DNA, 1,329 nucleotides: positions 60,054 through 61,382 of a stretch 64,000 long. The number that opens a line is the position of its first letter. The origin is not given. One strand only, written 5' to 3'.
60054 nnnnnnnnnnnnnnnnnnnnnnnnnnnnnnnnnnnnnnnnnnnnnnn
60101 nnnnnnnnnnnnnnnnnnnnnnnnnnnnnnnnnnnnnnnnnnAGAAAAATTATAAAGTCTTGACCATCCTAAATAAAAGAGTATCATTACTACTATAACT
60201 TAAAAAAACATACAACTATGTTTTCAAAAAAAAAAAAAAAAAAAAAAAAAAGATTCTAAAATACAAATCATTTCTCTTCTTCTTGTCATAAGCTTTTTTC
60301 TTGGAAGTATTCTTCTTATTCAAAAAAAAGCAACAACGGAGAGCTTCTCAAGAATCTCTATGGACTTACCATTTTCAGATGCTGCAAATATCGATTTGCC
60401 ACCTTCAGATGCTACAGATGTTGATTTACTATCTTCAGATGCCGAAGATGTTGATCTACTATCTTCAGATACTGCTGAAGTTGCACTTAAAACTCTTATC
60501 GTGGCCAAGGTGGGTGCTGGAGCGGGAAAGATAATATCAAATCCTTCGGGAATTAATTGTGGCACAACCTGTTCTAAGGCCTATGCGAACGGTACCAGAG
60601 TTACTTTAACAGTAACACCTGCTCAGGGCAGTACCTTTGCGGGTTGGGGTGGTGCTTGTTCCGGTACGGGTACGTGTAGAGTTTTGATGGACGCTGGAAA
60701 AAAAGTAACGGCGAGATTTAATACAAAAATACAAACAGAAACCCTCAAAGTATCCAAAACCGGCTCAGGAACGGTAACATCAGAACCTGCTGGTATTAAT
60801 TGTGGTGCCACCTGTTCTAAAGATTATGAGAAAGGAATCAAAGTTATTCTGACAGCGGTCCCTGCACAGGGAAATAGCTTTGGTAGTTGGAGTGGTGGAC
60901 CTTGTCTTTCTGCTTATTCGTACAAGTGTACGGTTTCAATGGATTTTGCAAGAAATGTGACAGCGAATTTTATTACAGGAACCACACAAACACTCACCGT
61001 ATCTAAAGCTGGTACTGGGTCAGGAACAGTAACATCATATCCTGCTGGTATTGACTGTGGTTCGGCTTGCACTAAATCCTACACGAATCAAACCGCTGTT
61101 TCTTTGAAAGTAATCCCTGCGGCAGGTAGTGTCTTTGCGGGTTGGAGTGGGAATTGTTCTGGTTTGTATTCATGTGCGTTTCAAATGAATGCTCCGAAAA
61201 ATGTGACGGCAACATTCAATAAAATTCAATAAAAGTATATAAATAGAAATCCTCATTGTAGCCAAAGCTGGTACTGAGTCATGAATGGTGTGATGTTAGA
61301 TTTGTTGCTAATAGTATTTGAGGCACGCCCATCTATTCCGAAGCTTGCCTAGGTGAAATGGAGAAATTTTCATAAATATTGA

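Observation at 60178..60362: Paralog-2 leader: same architecture with an uninterrupted A26 tract, again out of frame (needs -1/+2)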

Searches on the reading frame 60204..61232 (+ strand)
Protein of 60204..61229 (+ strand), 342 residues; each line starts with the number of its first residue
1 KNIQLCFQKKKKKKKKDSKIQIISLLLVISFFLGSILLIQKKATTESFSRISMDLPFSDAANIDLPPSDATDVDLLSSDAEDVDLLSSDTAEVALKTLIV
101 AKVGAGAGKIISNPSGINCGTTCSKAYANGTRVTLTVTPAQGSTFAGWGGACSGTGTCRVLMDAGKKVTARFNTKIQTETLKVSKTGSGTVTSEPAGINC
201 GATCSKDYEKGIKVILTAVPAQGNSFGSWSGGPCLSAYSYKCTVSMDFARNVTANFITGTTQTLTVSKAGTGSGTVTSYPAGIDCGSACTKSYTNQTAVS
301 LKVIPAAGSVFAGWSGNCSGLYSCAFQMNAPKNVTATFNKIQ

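Call 11: search_protein_families(library=pfam, proteins=[window:60204-61229:+], max_evalue=0.01)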
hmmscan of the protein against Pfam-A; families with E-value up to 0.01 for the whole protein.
window:60204-61229:+ (342 aa): 3 families
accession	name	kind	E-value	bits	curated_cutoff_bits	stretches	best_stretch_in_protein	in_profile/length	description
PF18998.6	Flg_new_2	-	1.4e-29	102.3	23.6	3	121-174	13-71/73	Divergent InlB B-repeat domain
PF09479.16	Flg_new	-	0.0001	22.8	27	0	120-149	9-39/65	Listeria-Bacteroides repeat domain (List_Bact_rpt)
PF25384.1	Alsin_RLD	-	0.00076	19.3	100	0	70-166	59-157/405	Alsin RCC1-like domain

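Call 36: find_encoding_contigs(protein=window:60360-61232:+, flank=5000, max_places=10)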
Protein window:60360-61232:+ (290 aa): no gene with exactly this product is on record in the collection.

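Call 62: find_encoding_contigs(protein=P0245, flank=5000, max_places=10)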
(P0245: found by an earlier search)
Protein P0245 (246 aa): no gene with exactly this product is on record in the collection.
